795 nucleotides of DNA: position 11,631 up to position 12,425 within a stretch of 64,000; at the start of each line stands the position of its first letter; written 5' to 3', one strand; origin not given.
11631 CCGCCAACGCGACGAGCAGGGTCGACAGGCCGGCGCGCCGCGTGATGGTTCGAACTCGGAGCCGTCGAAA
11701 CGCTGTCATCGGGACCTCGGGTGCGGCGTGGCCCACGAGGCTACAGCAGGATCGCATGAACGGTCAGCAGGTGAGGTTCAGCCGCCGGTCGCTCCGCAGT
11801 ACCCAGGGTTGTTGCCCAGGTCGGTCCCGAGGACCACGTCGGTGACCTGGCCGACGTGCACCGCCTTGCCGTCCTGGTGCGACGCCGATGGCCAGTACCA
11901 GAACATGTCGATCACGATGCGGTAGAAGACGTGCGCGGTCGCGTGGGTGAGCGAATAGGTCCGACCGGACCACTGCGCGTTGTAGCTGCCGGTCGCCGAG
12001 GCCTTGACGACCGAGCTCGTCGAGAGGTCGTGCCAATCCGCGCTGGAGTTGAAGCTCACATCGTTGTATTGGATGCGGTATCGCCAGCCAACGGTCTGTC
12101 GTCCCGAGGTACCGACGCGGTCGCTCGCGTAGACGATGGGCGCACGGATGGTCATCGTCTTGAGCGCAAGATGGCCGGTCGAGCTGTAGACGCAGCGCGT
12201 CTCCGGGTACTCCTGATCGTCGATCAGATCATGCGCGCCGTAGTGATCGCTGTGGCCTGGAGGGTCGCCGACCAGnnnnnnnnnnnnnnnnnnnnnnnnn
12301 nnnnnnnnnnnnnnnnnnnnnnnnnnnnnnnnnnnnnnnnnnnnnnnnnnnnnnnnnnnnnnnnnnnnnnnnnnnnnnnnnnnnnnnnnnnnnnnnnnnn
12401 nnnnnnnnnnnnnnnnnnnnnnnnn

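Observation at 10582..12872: Tandem pair of paralogous secreted proteins from an unrecognised family, each with an internal two-domain duplication, embedded in the purine-catabolism island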

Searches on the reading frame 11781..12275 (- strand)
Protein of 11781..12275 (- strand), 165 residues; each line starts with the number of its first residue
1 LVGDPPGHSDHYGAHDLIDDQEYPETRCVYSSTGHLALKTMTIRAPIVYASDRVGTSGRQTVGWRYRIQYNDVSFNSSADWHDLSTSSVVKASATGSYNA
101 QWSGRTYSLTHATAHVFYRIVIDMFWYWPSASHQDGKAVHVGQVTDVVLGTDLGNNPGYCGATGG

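Call 30: find_related_loci(query=A3, collection=genome_contigs, flank=8000)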
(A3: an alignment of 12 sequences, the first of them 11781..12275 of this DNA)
Query A3 (165 aa) in genome_contigs; peptide patterns used: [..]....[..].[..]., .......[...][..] (x = any residue, [..] = any of these).
13 stretches matched a pattern; 4 encode a relative of the query (tblastn E <= 1e-3); 4 distinct loci.
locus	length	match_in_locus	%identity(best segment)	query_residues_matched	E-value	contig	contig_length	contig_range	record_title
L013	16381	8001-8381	41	5-140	5e-25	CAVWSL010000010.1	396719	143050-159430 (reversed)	MAG: uncultured Chloroflexia bacterium isolate MFD05442.bin.2.58 genome assembly, contig: contig_37379, whole genome sho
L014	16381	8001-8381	42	5-140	6e-25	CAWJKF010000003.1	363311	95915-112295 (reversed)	MAG: uncultured Chloroflexia bacterium isolate MFD05442.bin.2.298 genome assembly, contig: contig_11572, whole genome sh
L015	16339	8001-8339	29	28-132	5e-6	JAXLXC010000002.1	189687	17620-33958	MAG: Chloroflexota bacterium isolate STL-CHL39 C3.138.fa-2, whole genome shotgun sequence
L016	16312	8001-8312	31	27-134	2e-5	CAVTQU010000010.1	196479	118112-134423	MAG: uncultured Chloroflexia bacterium isolate MFD00392.bin.2.302 genome assembly, contig: contig_75646, whole genome sh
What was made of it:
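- Tried and rejected: With a narrower alignment it gave only 4 loci (call 30).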

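Call 31: predict_structure(alignment_id=A2)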
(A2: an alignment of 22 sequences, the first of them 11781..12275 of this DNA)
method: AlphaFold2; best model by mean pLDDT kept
length: 165 residues; sequences in the alignment: 22
mean_pLDDT: 84.0   pTM: 0.81
mean pLDDT of the five models: 84.0, 79.2, 76.4, 73.8, 73.8
residues with pLDDT >= 90: 75; 70-90: 68; 50-70: 14; < 50: 8
segments of 3 or more residues with pLDDT < 50: 1-6
pLDDT, mean of each block of 10 residues (from residue 1): 44 71 91 88 94 68 96 80 96 91 95 87 87 88 86 85 80
secondary structure, 60 per line:
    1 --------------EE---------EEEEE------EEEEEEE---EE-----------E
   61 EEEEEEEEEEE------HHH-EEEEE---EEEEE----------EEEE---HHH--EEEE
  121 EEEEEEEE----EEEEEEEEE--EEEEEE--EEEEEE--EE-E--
elements in order: E26-30 E37-43 E60-71 E82-86 E90-94 E105-108 E117-128 E133-141 E144-149 E152-157
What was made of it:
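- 11781..12260 (-): B C-terminal domain (aa 205-364), canonical copy. AlphaFold2 model: pLDDT 84, pTM 0.81, 10 strands (call 31).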

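Call 46: fold_search(model_id=the predicted structure, library=pdb)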
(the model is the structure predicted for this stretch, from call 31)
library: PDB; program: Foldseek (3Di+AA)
matches with E <= 10: 1052; with E <= 0.001: 0
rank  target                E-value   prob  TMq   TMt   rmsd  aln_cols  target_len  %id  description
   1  6d50_A                1.5e-02  0.91  0.31  0.08  10.7       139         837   14  Bacteroides uniforms beta-glucuronidase 2 bound to D-glucaro-1,5-lactone (released 2018-10-17)
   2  4ts6                  2.0e-02  0.87  0.31  0.37   8.5       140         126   13  Crystal structure of the RIM C2A domain from Drosophila. (released 2015-07-01)
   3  5uj6_B                2.2e-02  0.92  0.33  0.08  10.5       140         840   14  Crystal Structure of Bacteroides Uniformis beta-glucuronidase (released 2017-06-28)
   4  1nug_B                3.0e-02  0.91  0.35  0.11   8.6       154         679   10  Role of Calcium Ions in the Activation and Activity of the Transglutaminase 3 Enzyme (2 calciums, 1 Mg, inactive form) (released 2003-04-22)
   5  8bty_A                3.9e-02  0.98  0.44  0.10   5.8       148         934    9  Structure of the active form of ScpB, the C5a-peptidase from Streptococcus agalactiae. (released 2023-11-15)
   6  7yzx_A                4.1e-02  0.80  0.33  0.09   7.5       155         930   10  ScpA from Streptococcus pyogenes, D783A mutant. (released 2022-08-31)
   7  7kzp_Q                4.3e-02  0.60  0.30  0.09   9.5       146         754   12  Structure of the human Fanconi anaemia Core complex (released 2021-03-10)
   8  7bj3                  4.6e-02  0.89  0.37  0.09   6.9       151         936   10  ScpA from Streptococcus pyogenes, S512A active site mutant (released 2021-05-12)
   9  9fmn_B                5.3e-02  0.47  0.27  0.10  12.6       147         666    7  Structure of Human PADI6 (released 2024-10-02)
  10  2wtr_A                5.6e-02  0.80  0.34  0.19   7.6       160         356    8  Full length Arrestin2 (released 2009-09-29)
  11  7mjp_C                5.6e-02  0.47  0.25  0.15   9.4       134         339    7  Vascular KATP channel: Kir6.1 SUR2B propeller-like conformation 2 (released 2021-10-13)
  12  3eif                  5.9e-02  0.84  0.36  0.09   6.9       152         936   12  1.9 angstrom crystal structure of the active form of the C5a peptidase from Streptococcus pyogenes (ScpA) (released 2009-02-24)
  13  5xxz_A                6.9e-02  0.93  0.40  0.07   7.6       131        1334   11  Crystal structure of a serine protease from Streptococcus species (released 2018-08-08)
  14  6aox_A                6.9e-02  0.51  0.29  0.31   9.6       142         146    7  F9 pilus adhesin FmlH lectin domain from E. coli UTI89 co-crystallized with TF antigen (released 2018-02-28)
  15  7mjo_C                6.9e-02  0.23  0.23  0.14  13.7       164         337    7  Vascular KATP channel: Kir6.1 SUR2B quatrefoil-like conformation 1 (released 2021-10-13)
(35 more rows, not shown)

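Call 54: search_protein_families(library=pfam, alignment_id=A4, max_evalue=0.01)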
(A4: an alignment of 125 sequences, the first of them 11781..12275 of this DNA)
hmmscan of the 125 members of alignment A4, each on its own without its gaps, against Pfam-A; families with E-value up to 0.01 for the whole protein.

A. member 1, window:11781-12275:- (165 aa): 0 families

B. families by the number of members that match (of 125 scanned): 2 families
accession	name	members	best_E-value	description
PF24801.1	FNIII-A_GpJ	1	0.0045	Tip attachment protein J,FNIII-A domain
PF21480.2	PlyCA_N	1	0.0096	PlyCA, N-terminal domain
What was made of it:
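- On Any curated protein family (Pfam-A, NCBIfam, PHROGs, PADLOC): Of 125 family members, only two give chance-level Pfam hits (call 54).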

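Call 55: search_solved_structures(query=A4, max_evalue=10, show_alignments=2)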
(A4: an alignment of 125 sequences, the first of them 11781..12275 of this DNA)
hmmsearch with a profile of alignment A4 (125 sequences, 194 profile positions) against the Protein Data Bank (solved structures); distinct sequences matched with E-value up to 10: 1.
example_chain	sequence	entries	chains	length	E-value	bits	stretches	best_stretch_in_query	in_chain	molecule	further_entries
9x0w_O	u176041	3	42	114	1.3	11.6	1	6-54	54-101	Multidrug transporter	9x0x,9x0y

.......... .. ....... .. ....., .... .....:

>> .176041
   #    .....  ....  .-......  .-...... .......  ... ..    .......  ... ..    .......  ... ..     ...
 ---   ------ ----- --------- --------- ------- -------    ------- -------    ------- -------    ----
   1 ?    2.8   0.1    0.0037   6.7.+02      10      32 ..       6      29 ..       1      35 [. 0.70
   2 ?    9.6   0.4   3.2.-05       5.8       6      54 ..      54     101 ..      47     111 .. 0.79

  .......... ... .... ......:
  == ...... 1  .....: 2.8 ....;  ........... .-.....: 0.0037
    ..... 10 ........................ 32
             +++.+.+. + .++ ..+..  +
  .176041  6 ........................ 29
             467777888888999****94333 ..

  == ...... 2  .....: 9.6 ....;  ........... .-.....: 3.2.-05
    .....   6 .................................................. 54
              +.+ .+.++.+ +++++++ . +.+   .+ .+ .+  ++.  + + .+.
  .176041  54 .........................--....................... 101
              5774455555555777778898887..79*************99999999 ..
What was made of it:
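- On Proteins with a solved homologous structure: A 125-sequence profile finds only a signal-peptide-like match at E 1.3 (call 55).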

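Call 56: find_homologous_proteins(query=A4, max_evalue=0.00001)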
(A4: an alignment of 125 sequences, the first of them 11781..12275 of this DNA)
Query A4 (125 sequences) (165 aa, profile of the alignment): 59 proteins with E <= 0.00001 among 8000 candidates.
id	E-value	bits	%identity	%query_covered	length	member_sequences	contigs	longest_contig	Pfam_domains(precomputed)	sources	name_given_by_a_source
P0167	3.3e-107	374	49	82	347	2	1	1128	-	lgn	-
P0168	8.6e-106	370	48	81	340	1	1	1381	PF00754.32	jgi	jgi:hypothetical protein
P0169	6.4e-96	337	42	76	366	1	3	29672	-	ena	-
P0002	2.0e-92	326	69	97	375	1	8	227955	-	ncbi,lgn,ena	-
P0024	7.0e-91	321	36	90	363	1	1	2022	-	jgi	jgi:hypothetical protein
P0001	1.1e-87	311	100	100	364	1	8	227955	-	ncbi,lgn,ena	-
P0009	6.3e-56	207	41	87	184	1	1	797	-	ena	-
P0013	1.3e-55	206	39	82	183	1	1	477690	-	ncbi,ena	-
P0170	2.5e-54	202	44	82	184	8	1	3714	-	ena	-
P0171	2.5e-54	202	44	81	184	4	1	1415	-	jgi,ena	-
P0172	3.0e-54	201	40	82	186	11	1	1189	-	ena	-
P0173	3.4e-54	201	41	85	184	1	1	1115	-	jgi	jgi:hypothetical protein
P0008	4.0e-54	201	41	82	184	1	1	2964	-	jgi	jgi:hypothetical protein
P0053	8.1e-54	200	35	96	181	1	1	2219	-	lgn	-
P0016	8.6e-54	200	43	82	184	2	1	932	-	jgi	jgi:hypothetical protein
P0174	2.4e-53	198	41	82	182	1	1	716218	-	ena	-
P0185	4.5e-32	129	29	79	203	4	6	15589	-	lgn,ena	-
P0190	1.4e-29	121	43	59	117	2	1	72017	-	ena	-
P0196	2.0e-20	91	30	59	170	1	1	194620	-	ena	-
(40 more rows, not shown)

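Call 58: find_encoding_contigs(protein=P0196, flank=7000, max_places=2)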
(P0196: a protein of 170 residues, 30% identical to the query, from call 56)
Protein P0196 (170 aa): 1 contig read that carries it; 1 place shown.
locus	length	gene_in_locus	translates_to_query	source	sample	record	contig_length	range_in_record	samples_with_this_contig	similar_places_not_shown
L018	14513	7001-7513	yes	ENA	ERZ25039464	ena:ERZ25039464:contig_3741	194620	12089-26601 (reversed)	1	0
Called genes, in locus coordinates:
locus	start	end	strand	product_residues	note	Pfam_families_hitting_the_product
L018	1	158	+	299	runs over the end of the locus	PF02423:OCD_Mu_crystall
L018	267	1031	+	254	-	-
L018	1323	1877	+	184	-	-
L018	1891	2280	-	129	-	PF00355:Rieske, PF13806:Rieske_2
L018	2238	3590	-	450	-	PF01458:SUFBD_core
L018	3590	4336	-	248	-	PF01458:SUFBD_core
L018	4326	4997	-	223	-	-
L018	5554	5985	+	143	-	-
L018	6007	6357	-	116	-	PF05096:Glu_cyclase_2, PF21959:DUF6923 (faint)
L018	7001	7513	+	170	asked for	-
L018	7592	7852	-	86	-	-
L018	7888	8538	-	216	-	PF13302:Acetyltransf_3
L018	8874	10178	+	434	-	PF05977:MFS_3, PF07690:MFS_1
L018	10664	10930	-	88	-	-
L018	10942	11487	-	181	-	-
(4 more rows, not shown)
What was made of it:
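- One MAG carries a second paralogue at an unrelated locus (call 58).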

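Call 59: find_encoding_contigs(protein=P0169, flank=7000, max_places=3)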
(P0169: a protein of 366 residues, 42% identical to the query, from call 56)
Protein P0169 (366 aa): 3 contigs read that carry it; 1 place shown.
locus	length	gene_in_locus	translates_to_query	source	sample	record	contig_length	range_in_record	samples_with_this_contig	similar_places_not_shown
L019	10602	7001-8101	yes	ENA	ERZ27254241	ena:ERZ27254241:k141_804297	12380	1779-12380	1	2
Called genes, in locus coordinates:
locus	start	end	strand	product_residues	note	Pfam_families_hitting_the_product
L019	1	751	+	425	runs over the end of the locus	PF01264:Chorismate_synt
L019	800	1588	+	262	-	PF08501:Shikimate_dh_N, PF18317:SDH_C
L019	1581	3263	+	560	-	PF01202:SKI, PF13238:AAA_18 (weak), PF13671:AAA_33 (weak), PF01761:DHQ_synthase, PF24621:DHQS_C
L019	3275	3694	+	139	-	PF01220:DHquinase_II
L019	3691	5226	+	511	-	PF04715:, PF00425:Chorismate_bind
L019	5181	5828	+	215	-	PF00117:GATase, PF07722:Peptidase_C26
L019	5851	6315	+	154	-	-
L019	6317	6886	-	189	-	PF01209:Ubie_methyltran (weak), PF13489:Methyltransf_23 (weak), PF13847:Methyltransf_31, PF08241:Methyltransf_11, PF08242:Methyltransf_12, PF13649:Methyltransf_25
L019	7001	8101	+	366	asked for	-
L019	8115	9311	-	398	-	PF02771:Acyl-CoA_dh_N, PF02770:Acyl-CoA_dh_M, PF00441:Acyl-CoA_dh_1, PF22924:ACOX_C_alpha1 (faint), PF08028:Acyl-CoA_dh_2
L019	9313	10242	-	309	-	PF02737:3HCDH_N, PF03446:NAD_binding_2 (weak), PF00725:3HCDH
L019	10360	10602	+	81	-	?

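Call 60: find_encoding_contigs(protein=P0174, flank=7000, max_places=2)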
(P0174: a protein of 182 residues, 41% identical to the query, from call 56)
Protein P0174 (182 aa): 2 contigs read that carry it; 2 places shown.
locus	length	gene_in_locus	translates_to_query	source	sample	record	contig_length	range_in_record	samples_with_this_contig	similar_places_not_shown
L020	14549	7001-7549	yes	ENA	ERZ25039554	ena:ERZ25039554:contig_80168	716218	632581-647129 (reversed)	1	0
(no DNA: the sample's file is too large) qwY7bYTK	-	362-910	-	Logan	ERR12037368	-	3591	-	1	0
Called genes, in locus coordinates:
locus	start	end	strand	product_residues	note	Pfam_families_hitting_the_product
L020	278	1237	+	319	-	PF01408:GFO_IDH_MocA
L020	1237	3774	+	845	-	PF01074:Glyco_hydro_38N, PF09261:Alpha-mann_mid, PF07748:Glyco_hydro_38C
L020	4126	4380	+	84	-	-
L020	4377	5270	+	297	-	PF00528:BPD_transp_1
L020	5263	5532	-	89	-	PF07969:Amidohydro_3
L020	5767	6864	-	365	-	PF07969:Amidohydro_3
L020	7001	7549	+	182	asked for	-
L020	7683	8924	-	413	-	PF01979:Amidohydro_1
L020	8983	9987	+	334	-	-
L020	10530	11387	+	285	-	PF00120:Gln-synt_C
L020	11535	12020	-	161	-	-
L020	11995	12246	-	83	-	-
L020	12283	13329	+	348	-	PF04909:Amidohydro_2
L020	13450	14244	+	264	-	PF13433:Peripla_BP_5, PF13458:Peripla_BP_6, PF01094:ANF_receptor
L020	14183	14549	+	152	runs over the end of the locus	PF13458:Peripla_BP_6, PF01094:ANF_receptor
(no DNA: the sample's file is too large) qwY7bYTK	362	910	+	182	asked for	-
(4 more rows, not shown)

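Call 62: search_protein_families(library=pfam, proteins=[P0168, P0167, P0169], max_evalue=1)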
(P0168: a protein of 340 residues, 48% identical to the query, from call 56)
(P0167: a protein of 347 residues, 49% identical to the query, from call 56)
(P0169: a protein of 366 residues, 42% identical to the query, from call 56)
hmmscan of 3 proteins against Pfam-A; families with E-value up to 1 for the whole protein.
P0168 (340 aa): 4 families
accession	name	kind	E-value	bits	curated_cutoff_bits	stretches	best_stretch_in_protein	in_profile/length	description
PF00754.31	F5_F8_type_C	-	1.6e-06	28.7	28.2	2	83-136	65-112/127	F5/8 type C domain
PF06848.17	Disaggr_repeat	-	0.012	15.7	33.9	0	133-148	47-62/179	Disaggregatase related repeat domain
PF22633.2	F5_F8_type_C_2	-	0.013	16.6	27.8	0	83-112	50-79/91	NedA-like, galactose-binding domain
PF08819.17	DUF1802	-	0.2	11.9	25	0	288-316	28-56/174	Domain of unknown function (DUF1802)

P0167 (347 aa): 4 families
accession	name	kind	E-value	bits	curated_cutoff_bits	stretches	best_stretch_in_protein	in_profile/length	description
PF00754.31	F5_F8_type_C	-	0.0064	17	28.2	1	251-276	65-89/127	F5/8 type C domain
PF06848.17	Disaggr_repeat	-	0.032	14.3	33.9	1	140-187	47-93/179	Disaggregatase related repeat domain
PF22633.2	F5_F8_type_C_2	-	0.11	13.6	27.8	0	251-279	50-78/91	NedA-like, galactose-binding domain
PF18887.5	MBG_3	-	0.19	12.3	25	0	190-213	39-62/72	MBG domain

P0169 (366 aa): 0 families
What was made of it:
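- On F5/8 type C (discoidin) domain, PF00754: Only relative P0168 reaches 28.7 bits, with a partial match to profile positions 65-112 of 127 (call 62).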

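Call 69: find_related_loci(query=A3, collection=metagenome_contigs, flank=6000)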
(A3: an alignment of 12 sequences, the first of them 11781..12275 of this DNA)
Query A3 (165 aa) in metagenome_contigs; peptide patterns used: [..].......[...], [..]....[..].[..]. (x = any residue, [..] = any of these).
43 stretches matched a pattern; 3 encode a relative of the query (tblastn E <= 1e-3); 3 distinct loci.
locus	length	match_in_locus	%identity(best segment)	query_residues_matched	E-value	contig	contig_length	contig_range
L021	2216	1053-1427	45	8-141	2e-28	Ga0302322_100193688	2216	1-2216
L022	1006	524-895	44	8-140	1e-25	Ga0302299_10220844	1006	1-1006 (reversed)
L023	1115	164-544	39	5-140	2e-23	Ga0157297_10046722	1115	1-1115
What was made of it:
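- Tried and rejected: The metagenome_contigs scan gave only 3 short contigs that are useless for context (call 69).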

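Call 70: find_encoding_contigs(protein=P0185, flank=6000, max_places=3)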
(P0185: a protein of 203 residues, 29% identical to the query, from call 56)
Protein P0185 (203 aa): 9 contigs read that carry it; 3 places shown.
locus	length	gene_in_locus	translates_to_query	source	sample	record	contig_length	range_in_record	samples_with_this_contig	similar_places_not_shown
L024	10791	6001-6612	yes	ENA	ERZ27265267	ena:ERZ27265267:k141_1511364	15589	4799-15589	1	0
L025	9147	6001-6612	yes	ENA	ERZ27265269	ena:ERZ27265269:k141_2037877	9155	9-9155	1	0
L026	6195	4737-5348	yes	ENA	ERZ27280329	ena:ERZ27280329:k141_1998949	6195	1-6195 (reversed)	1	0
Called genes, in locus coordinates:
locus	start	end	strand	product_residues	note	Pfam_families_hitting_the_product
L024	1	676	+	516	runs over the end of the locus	PF00501:AMP-binding, PF13193:AMP-binding_C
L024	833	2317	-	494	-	PF11794:HpaB_N, PF03241:HpaB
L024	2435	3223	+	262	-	PF13350:Y_phosphatase3, PF22784:PTP-SAK (weak)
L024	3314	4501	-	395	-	PF02515:CoA_transf_3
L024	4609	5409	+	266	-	PF00106:adh_short, PF13561:adh_short_C2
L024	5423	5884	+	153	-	PF00903:Glyoxalase, PF13468:Glyoxalase_3 (faint), PF13669:Glyoxalase_4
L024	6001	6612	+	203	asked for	-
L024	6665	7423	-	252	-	PF00106:adh_short, PF08659:KR (weak), PF13561:adh_short_C2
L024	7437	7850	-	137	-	PF09996:DUF2237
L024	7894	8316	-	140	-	PF07858:LEH (weak), PF07366:SnoaL (weak), PF12680:SnoaL_2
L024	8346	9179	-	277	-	PF05721:PhyH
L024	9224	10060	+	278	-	PF00797:Acetyltransf_2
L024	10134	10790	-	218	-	?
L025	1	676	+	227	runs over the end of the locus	?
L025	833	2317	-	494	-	PF11794:HpaB_N, PF03241:HpaB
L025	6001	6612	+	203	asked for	-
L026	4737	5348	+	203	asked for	-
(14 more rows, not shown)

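Call 71: find_encoding_contigs(protein=P0190, flank=6000, max_places=2)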
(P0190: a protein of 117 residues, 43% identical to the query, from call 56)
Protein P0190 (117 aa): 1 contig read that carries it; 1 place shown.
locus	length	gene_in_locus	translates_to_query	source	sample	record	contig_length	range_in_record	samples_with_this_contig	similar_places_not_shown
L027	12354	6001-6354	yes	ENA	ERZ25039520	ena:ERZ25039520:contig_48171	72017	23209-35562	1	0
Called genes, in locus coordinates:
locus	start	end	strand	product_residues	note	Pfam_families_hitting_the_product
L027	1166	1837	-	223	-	PF13668:Ferritin_2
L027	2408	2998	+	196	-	-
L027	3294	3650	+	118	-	-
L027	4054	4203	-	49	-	-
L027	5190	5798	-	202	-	-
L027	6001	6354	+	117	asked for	-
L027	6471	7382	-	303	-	PF01979:Amidohydro_1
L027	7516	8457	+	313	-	-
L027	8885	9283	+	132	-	PF16952:Gln-synt_N_2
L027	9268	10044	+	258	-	PF00120:Gln-synt_C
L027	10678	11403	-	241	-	-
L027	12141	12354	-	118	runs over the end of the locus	PF02525:Flavodoxin_2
